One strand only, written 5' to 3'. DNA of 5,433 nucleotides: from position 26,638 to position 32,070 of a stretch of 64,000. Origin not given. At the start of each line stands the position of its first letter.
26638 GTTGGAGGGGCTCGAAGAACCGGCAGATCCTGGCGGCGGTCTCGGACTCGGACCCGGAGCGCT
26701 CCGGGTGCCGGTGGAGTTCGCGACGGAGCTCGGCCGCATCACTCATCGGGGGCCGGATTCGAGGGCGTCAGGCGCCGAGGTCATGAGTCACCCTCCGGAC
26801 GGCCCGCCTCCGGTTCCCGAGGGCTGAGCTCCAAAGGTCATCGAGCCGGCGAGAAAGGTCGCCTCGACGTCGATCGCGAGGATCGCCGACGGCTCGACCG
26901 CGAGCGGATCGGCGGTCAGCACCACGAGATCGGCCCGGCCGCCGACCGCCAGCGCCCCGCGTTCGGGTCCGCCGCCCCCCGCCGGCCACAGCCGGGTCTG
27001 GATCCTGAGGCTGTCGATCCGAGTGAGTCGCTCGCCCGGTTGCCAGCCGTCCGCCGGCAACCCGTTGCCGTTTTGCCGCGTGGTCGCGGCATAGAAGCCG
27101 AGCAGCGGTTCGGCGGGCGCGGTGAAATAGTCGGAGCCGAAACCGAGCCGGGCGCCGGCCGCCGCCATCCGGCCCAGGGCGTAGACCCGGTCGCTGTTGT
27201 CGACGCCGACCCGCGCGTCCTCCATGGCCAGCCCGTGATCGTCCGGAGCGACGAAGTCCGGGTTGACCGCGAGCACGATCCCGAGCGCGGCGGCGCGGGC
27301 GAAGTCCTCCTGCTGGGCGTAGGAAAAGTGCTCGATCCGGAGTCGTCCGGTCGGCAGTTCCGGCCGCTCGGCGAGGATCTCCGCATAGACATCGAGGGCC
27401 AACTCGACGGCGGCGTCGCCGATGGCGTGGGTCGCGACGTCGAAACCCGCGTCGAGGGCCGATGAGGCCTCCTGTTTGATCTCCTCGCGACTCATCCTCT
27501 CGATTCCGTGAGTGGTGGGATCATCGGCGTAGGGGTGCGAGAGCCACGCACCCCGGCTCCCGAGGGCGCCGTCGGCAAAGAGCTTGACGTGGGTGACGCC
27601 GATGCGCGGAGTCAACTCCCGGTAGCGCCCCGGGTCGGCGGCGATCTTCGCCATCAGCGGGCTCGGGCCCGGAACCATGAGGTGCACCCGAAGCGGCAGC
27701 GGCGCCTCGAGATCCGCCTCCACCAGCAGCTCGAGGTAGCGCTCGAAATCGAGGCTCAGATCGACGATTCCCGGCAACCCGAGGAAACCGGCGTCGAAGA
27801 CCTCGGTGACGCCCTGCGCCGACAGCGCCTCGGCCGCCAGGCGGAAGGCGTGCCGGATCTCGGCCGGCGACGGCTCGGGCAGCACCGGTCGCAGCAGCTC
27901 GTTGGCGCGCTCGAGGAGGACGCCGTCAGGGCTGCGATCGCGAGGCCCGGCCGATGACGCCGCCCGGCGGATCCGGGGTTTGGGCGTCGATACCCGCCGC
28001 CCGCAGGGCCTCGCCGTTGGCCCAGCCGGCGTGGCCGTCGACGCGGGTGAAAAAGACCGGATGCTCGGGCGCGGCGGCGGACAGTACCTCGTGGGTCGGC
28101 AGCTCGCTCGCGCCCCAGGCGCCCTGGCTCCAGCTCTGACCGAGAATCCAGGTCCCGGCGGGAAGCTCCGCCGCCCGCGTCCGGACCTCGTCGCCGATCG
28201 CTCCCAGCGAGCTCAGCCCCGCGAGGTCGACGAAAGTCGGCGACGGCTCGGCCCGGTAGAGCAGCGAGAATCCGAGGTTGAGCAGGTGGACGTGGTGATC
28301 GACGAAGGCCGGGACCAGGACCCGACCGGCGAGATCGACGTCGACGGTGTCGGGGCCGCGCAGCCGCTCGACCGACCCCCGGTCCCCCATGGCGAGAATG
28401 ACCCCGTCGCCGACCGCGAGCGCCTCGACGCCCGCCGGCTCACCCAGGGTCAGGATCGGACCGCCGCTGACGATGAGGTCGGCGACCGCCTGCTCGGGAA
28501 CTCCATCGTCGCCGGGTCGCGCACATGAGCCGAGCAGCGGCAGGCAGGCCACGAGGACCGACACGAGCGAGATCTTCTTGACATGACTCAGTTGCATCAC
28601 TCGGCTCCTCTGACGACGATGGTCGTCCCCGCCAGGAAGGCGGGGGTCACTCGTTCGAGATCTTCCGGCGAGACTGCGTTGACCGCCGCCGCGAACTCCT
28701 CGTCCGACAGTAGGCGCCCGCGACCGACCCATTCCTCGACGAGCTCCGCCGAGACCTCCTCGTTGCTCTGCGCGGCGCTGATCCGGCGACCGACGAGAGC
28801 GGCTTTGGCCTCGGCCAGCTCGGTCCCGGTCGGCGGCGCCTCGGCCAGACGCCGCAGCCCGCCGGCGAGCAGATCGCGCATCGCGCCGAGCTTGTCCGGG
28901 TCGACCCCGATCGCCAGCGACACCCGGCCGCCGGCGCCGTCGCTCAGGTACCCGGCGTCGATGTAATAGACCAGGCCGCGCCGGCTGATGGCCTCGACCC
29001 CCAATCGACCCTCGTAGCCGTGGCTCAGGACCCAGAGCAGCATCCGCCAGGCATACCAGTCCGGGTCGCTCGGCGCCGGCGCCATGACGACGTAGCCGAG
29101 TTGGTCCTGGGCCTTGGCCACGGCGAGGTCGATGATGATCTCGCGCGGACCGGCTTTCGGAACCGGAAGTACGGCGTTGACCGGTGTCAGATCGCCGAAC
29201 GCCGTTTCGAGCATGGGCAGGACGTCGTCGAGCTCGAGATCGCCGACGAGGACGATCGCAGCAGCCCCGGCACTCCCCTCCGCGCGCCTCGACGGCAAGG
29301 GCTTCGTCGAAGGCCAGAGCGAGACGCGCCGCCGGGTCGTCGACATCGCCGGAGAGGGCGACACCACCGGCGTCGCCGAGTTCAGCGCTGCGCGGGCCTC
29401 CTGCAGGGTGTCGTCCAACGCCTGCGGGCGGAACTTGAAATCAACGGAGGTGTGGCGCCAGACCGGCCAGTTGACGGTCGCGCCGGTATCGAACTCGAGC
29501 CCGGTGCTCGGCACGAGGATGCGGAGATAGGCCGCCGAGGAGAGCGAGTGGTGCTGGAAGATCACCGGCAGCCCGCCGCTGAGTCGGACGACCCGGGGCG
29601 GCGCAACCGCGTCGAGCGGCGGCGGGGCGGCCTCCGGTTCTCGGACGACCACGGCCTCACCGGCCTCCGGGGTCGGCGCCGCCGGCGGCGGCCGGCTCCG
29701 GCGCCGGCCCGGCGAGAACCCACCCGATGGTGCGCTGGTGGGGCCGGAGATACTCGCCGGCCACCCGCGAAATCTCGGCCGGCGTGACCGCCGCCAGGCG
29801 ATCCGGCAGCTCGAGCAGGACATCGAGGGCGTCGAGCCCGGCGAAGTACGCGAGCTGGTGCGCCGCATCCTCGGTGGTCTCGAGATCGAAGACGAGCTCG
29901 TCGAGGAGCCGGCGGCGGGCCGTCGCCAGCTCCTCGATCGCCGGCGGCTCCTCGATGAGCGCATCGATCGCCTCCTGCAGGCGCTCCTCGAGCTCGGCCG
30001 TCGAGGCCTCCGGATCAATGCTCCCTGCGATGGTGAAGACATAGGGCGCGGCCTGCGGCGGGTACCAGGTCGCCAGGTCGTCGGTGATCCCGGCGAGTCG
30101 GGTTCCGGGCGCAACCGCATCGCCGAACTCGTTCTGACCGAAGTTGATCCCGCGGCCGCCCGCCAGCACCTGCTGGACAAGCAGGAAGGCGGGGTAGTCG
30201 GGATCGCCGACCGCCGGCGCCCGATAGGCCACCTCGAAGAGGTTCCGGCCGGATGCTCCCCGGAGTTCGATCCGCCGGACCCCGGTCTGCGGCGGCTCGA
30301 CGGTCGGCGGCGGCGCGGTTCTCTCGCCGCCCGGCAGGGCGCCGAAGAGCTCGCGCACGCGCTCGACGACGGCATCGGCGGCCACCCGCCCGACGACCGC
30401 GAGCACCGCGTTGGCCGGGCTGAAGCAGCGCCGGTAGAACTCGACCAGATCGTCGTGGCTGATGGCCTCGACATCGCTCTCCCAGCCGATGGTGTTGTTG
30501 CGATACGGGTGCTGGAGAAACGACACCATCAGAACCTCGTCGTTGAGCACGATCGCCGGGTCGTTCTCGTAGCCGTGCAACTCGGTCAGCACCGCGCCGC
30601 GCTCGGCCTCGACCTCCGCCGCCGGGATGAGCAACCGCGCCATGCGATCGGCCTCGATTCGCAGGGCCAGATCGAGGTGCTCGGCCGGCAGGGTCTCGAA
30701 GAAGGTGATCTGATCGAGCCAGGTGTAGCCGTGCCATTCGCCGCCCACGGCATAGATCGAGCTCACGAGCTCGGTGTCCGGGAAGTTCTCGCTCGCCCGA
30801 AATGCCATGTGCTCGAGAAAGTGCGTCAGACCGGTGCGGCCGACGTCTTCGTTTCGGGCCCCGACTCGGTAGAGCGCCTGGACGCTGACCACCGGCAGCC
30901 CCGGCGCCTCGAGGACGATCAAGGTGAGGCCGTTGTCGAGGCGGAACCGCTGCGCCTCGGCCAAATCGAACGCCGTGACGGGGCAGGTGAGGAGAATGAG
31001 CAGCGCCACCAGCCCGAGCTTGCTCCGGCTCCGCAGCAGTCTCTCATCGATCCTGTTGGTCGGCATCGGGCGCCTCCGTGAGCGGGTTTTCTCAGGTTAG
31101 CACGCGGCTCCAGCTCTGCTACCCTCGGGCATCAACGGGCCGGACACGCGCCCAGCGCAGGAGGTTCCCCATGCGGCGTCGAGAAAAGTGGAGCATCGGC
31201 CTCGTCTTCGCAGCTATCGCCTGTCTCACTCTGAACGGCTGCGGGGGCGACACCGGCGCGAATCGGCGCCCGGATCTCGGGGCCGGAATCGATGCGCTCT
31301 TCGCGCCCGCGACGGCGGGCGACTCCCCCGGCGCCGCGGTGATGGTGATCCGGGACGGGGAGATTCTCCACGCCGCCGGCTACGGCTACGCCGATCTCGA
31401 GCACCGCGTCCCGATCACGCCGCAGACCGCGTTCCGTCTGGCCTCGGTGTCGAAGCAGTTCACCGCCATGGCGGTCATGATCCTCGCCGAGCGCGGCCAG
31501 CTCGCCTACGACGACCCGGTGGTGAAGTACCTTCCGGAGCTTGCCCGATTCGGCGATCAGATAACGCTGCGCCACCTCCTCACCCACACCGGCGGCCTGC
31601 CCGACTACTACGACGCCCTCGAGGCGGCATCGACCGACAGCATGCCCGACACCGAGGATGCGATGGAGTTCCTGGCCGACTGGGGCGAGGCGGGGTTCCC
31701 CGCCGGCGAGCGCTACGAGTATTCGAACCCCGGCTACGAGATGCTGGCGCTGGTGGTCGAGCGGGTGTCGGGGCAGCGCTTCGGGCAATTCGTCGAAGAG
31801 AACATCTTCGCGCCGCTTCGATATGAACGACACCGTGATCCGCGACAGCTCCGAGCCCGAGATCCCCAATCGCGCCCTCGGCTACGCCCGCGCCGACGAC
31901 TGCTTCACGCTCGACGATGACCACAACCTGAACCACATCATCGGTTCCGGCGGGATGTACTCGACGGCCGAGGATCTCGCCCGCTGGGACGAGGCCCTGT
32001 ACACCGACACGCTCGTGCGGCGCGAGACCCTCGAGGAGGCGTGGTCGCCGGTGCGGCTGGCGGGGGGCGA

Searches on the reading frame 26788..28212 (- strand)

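Call 19: search_protein_families(library=pfam, proteins=[window:26788-28212:-], max_evalue=0.001)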
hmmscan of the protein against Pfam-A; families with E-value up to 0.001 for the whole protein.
window:26788-28212:- (474 aa): 1 family
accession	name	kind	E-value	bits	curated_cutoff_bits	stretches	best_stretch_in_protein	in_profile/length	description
PF07969.17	Amidohydro_3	-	1e-49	170.8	29.7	1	70-458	112-470/472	Amidohydrolase family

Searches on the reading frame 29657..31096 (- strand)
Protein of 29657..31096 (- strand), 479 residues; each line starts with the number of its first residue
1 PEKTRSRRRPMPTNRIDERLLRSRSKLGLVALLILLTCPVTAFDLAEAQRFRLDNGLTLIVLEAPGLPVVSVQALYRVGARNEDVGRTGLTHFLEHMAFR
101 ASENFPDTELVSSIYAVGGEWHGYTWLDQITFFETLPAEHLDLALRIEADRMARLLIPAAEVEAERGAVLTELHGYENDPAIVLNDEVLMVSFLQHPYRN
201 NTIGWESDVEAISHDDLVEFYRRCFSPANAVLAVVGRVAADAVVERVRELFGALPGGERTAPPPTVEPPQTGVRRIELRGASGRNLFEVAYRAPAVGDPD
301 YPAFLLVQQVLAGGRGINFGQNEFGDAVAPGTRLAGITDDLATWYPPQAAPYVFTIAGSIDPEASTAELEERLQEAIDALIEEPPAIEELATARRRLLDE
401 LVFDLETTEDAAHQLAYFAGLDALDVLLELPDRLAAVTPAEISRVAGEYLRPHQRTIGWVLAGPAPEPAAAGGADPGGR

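Call 19: search_protein_families(library=pfam, proteins=[window:29657-31096:-], max_evalue=0.001)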
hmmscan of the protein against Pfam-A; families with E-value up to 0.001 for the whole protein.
window:29657-31096:- (479 aa): 2 families
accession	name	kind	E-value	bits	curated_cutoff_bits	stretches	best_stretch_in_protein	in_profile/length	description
PF05193.26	Peptidase_M16_C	-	5.3e-20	72.5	23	1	212-397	2-181/181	Peptidase M16 inactive domain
PF00675.25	Peptidase_M16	-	2e-17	63.9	22.3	1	69-202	12-145/149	Insulinase (Peptidase family M16)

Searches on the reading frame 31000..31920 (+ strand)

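Call 19: search_protein_families(library=pfam, proteins=[window:31000-31920:+], max_evalue=0.001)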
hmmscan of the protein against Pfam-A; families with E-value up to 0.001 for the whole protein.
window:31000-31920:+ (306 aa): 1 family
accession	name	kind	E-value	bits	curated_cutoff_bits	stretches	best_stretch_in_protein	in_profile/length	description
PF00144.29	Beta-lactamase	-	1.6e-58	198.9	27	1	98-274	2-177/329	Beta-lactamase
